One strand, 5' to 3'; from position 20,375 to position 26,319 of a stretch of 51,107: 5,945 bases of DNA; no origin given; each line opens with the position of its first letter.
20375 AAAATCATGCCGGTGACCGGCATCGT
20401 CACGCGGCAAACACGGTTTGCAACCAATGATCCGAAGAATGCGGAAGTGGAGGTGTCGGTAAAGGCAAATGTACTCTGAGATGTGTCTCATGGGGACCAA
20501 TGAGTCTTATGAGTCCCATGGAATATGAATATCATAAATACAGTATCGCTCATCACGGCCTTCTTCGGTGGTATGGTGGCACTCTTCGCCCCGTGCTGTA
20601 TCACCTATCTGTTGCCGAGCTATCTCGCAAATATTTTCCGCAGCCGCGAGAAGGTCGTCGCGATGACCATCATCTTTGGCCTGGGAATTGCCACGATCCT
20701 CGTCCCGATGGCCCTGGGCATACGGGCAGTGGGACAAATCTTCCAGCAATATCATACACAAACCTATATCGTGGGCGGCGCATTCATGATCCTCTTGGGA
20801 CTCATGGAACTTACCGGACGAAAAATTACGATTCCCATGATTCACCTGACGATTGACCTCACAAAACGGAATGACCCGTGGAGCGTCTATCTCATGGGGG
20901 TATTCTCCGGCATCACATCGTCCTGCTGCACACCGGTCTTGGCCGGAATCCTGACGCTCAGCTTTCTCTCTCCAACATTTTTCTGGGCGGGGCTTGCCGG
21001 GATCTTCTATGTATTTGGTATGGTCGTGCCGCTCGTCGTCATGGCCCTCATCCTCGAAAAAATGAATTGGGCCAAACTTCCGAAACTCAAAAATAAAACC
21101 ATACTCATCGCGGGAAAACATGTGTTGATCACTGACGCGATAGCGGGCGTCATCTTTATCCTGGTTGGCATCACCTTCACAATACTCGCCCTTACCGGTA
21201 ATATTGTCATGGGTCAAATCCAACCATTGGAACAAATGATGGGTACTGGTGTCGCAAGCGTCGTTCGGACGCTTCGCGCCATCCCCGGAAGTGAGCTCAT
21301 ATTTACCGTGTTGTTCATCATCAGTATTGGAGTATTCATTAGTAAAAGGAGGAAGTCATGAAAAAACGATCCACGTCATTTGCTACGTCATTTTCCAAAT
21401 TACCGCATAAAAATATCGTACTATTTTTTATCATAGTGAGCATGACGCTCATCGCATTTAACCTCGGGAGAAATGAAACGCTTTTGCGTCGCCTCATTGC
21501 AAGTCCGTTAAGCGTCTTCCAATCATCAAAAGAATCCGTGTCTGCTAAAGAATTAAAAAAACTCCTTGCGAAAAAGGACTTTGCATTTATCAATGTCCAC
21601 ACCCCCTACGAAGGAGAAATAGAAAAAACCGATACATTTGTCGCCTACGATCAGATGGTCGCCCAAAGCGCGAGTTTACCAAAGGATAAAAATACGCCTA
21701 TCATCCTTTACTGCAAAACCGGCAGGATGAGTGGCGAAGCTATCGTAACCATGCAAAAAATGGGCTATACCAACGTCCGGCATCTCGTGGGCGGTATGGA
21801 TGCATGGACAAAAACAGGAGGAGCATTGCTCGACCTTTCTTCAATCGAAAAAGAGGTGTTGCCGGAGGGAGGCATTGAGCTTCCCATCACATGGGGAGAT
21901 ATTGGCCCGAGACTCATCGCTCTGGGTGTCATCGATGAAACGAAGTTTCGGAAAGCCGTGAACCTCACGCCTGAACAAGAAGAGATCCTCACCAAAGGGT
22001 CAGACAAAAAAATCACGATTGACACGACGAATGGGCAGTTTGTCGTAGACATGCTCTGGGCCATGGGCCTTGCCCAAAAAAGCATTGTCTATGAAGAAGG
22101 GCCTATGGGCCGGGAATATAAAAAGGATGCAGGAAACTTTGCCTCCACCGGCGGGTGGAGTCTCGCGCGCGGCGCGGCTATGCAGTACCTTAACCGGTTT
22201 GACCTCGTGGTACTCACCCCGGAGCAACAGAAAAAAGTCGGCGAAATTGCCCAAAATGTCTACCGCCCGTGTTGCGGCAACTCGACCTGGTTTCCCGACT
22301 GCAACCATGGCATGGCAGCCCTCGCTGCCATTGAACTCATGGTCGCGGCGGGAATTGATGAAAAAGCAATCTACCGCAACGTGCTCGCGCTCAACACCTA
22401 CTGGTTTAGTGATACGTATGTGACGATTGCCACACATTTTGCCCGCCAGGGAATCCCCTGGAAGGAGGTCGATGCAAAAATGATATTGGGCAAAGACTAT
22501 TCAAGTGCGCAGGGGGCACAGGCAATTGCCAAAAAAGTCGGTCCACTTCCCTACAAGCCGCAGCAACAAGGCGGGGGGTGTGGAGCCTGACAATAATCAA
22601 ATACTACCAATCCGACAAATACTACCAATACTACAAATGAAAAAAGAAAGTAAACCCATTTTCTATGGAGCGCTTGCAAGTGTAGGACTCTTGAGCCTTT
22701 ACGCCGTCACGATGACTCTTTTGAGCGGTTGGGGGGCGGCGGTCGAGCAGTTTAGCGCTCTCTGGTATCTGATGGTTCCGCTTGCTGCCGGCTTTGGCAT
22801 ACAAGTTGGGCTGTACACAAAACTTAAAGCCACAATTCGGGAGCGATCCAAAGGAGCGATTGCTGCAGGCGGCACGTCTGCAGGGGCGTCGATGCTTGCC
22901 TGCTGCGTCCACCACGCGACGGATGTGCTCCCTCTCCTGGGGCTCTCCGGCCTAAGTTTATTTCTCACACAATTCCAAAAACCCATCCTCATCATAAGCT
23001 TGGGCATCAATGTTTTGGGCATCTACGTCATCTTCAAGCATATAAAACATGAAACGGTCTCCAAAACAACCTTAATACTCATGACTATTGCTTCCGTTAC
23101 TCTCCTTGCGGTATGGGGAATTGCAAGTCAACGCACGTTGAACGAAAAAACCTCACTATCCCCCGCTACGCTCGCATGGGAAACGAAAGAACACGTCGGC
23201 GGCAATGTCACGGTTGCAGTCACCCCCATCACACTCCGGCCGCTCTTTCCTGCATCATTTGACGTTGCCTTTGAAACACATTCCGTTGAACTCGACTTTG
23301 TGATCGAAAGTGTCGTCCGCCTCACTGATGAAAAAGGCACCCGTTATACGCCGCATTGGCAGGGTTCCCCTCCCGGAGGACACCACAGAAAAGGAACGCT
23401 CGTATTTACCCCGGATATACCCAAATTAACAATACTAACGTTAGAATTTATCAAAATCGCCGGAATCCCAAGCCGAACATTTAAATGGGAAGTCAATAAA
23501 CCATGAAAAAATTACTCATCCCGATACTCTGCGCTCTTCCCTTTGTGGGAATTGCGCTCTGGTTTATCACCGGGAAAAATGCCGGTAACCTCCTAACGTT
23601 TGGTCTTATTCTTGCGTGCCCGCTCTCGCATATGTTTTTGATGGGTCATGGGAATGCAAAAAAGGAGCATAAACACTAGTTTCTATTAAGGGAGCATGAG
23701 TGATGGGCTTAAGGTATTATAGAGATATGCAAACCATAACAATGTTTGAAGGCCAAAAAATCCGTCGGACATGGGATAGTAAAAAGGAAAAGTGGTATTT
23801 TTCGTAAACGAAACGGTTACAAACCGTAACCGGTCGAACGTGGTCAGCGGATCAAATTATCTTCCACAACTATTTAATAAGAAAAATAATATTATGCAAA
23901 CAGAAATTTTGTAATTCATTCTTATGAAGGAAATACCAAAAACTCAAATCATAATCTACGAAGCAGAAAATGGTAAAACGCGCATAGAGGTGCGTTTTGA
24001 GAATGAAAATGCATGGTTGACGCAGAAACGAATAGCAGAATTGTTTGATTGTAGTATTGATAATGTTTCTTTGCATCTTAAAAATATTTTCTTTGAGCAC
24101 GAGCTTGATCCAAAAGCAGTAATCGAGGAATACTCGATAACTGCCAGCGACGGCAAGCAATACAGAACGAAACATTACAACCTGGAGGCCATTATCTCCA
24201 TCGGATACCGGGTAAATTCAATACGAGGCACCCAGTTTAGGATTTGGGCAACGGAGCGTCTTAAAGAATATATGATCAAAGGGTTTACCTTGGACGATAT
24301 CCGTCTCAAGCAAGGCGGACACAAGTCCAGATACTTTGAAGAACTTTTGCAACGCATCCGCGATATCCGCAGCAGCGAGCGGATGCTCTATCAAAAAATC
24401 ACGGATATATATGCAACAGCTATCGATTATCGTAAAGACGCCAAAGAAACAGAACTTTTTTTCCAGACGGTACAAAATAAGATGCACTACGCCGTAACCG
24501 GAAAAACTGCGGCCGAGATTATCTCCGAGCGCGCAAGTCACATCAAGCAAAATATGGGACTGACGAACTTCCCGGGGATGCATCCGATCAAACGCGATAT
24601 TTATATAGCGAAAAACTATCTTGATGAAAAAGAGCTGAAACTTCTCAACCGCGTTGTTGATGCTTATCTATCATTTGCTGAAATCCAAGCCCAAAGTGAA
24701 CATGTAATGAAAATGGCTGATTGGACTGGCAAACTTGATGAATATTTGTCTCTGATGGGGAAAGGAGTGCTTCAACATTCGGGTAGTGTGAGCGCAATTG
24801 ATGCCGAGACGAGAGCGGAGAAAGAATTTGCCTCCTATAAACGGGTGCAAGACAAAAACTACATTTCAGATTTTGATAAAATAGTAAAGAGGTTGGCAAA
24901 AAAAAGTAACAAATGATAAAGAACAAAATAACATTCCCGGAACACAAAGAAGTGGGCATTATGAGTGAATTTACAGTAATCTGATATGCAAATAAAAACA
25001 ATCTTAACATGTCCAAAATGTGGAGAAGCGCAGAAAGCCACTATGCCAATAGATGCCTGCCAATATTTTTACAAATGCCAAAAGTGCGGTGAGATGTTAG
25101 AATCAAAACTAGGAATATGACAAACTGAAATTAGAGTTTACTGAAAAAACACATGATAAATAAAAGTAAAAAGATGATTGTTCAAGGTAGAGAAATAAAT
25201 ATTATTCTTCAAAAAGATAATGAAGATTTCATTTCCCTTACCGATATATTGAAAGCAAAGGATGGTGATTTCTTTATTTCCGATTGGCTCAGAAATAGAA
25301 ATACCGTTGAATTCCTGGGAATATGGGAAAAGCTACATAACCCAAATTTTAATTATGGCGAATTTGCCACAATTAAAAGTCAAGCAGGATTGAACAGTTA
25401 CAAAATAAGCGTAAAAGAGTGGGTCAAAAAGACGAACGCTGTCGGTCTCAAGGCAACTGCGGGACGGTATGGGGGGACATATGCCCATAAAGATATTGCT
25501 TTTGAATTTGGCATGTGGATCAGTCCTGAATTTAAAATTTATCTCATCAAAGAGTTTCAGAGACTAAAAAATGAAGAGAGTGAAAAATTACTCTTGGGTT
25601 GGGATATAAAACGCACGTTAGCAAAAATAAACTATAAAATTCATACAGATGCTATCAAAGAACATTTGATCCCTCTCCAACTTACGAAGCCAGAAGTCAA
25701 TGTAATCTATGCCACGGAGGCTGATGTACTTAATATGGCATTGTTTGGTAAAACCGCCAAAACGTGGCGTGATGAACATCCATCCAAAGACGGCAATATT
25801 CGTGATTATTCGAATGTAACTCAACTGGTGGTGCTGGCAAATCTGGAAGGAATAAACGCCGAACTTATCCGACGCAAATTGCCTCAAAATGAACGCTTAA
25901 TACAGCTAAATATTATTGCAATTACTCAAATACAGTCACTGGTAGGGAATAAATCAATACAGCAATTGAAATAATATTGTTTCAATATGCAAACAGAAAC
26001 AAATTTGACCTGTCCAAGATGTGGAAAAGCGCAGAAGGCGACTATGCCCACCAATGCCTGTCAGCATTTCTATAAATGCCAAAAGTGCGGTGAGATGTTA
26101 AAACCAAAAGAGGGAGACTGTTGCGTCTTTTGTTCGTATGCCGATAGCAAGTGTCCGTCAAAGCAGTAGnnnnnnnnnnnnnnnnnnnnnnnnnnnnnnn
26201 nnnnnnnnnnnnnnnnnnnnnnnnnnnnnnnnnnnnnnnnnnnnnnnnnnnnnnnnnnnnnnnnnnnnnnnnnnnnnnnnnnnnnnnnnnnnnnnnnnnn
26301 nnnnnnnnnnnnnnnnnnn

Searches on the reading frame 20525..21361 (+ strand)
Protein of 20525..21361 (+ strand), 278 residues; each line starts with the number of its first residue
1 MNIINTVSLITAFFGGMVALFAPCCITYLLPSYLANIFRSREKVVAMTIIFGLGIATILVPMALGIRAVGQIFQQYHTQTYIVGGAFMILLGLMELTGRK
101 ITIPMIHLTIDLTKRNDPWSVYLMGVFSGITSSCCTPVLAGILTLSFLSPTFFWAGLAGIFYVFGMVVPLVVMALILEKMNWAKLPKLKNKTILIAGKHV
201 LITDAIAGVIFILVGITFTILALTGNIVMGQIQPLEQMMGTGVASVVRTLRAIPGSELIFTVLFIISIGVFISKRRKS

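Call 48: search_protein_families(library=pfam, proteins=[window:20525-21361:+], max_evalue=1)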
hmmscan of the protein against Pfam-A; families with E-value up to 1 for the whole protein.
window:20525-21361:+ (278 aa): 2 families
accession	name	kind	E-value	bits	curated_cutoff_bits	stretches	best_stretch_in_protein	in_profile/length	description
PF07812.18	TfuA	-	0.022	15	30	1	63-114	41-91/119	TfuA-like protein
PF07646.21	Kelch_2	-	0.22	12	21.3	0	157-188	10-47/48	Kelch motif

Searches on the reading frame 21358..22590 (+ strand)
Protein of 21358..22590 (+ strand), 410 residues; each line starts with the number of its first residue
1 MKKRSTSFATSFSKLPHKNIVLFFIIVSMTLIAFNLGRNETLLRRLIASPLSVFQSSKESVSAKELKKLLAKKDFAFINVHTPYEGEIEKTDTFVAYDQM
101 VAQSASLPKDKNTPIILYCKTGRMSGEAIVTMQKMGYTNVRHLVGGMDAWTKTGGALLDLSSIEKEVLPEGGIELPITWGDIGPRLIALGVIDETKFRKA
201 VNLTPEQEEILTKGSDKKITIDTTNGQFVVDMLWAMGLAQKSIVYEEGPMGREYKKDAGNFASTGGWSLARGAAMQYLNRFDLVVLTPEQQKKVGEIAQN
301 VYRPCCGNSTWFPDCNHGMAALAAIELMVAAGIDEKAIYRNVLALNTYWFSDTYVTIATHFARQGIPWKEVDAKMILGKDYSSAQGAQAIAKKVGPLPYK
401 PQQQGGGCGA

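Call 48: search_protein_families(library=pfam, proteins=[window:21358-22590:+], max_evalue=1)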
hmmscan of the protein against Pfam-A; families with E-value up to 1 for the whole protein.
window:21358-22590:+ (410 aa): 1 family
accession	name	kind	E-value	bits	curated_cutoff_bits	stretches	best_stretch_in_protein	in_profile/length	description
PF00581.25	Rhodanese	-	1.3e-11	45.3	22.2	1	63-152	2-101/102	Rhodanese-like domain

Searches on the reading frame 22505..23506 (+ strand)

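Call 48: search_protein_families(library=pfam, proteins=[window:22505-23506:+], max_evalue=1)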
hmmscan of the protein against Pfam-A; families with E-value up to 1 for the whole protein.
window:22505-23506:+ (333 aa): 3 families
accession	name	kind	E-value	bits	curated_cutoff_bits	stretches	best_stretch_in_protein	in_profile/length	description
PF08426.15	ICE2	-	0.015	14.9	25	1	161-211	157-209/405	ICE2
PF05526.16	R_equi_Vir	-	0.17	12.2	25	1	186-313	8-132/177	Rhodococcus equi virulence-associated protein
PF14208.11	DUF4320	-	0.19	12.3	25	1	161-230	5-69/119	Domain of unknown function (DUF4320)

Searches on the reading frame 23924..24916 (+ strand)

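Call 48: search_protein_families(library=pfam, proteins=[window:23924-24916:+], max_evalue=1)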
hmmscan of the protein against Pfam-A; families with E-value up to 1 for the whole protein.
window:23924-24916:+ (330 aa): 4 families
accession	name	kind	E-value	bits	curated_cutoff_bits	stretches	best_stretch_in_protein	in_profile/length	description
PF13310.11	Virulence_RhuM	-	9.2e-104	346.6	33.7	1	65-312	1-250/252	Virulence protein RhuM family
PF20155.4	TMP_3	-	0.12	12.5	41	1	127-198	16-89/192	Tape measure protein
PF04010.18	DUF357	-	0.18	12.3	29.4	0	136-175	1-43/73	Protein of unknown function (DUF357)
PF00196.25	GerE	-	0.18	11.9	23.5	1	33-56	19-42/57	Bacterial regulatory proteins, luxR family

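Call 49: search_protein_families(library=padloc, proteins=[window:23924-24916:+], max_evalue=0.1)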
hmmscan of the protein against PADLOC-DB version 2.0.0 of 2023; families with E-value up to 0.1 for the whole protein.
window:23924-24916:+ (330 aa): 38 families (the best 25 are shown)
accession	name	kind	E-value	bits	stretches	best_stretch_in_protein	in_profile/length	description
PDLC04851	PDC-S05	-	3.9e-134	445.1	1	6-328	9-338/342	-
PDLC04853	PDC-S05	-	1.2e-132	440.2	1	5-328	4-329/336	-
PDLC04852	PDC-S05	-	7e-124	411.2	1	5-326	9-334/346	-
PDLC04868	PDC-S05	-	7.3e-124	411.2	1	6-329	5-334/335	-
PDLC04843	PDC-S05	-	3.2e-122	405.8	1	5-329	4-327/330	-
PDLC04871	PDC-S05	-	1.8e-112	374.6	1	5-327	129-459/468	-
PDLC04864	PDC-S05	-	1.6e-104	347.1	1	62-328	2-270/277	-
PDLC04870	PDC-S05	-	1.2e-91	303.9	1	5-206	7-209/214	-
PDLC04876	PDC-S05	-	1.7e-67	224.6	1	4-166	5-171/174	-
PDLC04858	PDC-S05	-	6.1e-52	173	1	1-133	1-131/138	-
PDLC04854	PDC-S05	-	1.3e-51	173.3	1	7-201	4-203/212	-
PDLC04965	PDC-S23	-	4.6e-51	172.1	1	3-206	3-210/327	-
PDLC04872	PDC-S05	-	2.7e-49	164.8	1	1-141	1-142/152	-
PDLC04964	PDC-S23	-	4e-49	165.6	1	6-203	3-206/331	-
PDLC04963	PDC-S23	-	5.6e-45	152.1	1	8-209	3-196/312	-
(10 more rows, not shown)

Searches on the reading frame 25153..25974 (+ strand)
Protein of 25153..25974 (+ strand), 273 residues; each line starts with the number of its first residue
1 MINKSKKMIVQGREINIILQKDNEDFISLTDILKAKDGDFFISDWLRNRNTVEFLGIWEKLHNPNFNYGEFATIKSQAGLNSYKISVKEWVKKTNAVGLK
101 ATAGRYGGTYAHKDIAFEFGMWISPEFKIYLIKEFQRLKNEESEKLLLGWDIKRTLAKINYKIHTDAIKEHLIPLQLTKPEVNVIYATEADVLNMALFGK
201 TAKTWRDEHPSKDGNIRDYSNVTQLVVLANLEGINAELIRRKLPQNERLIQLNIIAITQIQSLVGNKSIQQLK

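Call 48: search_protein_families(library=pfam, proteins=[window:25153-25974:+], max_evalue=1)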
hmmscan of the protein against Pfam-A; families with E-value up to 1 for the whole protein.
window:25153-25974:+ (273 aa): 1 family
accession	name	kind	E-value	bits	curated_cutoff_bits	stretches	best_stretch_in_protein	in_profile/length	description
PF04383.19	KilA-N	-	3.4e-25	88.4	23.8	1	13-140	4-106/107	KilA-N domain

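Call 49: search_protein_families(library=padloc, proteins=[window:25153-25974:+], max_evalue=0.1)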
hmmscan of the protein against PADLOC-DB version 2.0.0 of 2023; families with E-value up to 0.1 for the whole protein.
window:25153-25974:+ (273 aa): 2 families
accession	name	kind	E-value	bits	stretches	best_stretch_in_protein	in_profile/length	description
PDLC04962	PDC-S22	-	5.2e-127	420.7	1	4-272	3-273/281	-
PDLC04446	PDC-M13C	-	0.014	13.5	1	126-161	6-43/69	-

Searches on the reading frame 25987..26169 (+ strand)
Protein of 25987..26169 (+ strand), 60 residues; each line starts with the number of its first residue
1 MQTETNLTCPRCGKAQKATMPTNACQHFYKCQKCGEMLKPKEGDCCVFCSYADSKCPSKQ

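Call 48: search_protein_families(library=pfam, proteins=[window:25987-26169:+], max_evalue=1)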
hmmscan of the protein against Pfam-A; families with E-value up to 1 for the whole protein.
window:25987-26169:+ (60 aa): 8 families
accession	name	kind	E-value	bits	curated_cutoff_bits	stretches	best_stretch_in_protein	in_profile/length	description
PF18439.7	zf_UBZ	-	0.00056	20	25.6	2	6-14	2-10/32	Ubiquitin-Binding Zinc Finger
PF13920.12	zf-C3HC4_3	-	0.011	16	27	1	7-50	3-43/49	Zinc finger, C3HC4 type (RING finger)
PF17848.7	Zn_ribbon_ACC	-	0.02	15.5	24.5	1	29-42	2-15/26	Acetyl-CoA carboxylase zinc finger domain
PF07282.18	Cas12f1-like_TNB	-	0.021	15.4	26.3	1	5-35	27-47/60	Cas12f1-like, TNB domain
PF17283.8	Zn_ribbon_SprT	-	0.033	14.7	28.1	1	8-41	6-37/38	SprT-like zinc ribbon domain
PF14901.11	Jiv90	-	0.22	12.2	27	1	6-47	4-45/90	Cleavage inducing molecular chaperone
PF20544.3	DUF6758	-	0.66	9.6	27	1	5-38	3-33/208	Family of unknown function (DUF6758)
PF02150.21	Zn_ribbon_RPB9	-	0.68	10.3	25.2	1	31-59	4-30/36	RNA polymerases M/15 Kd subunit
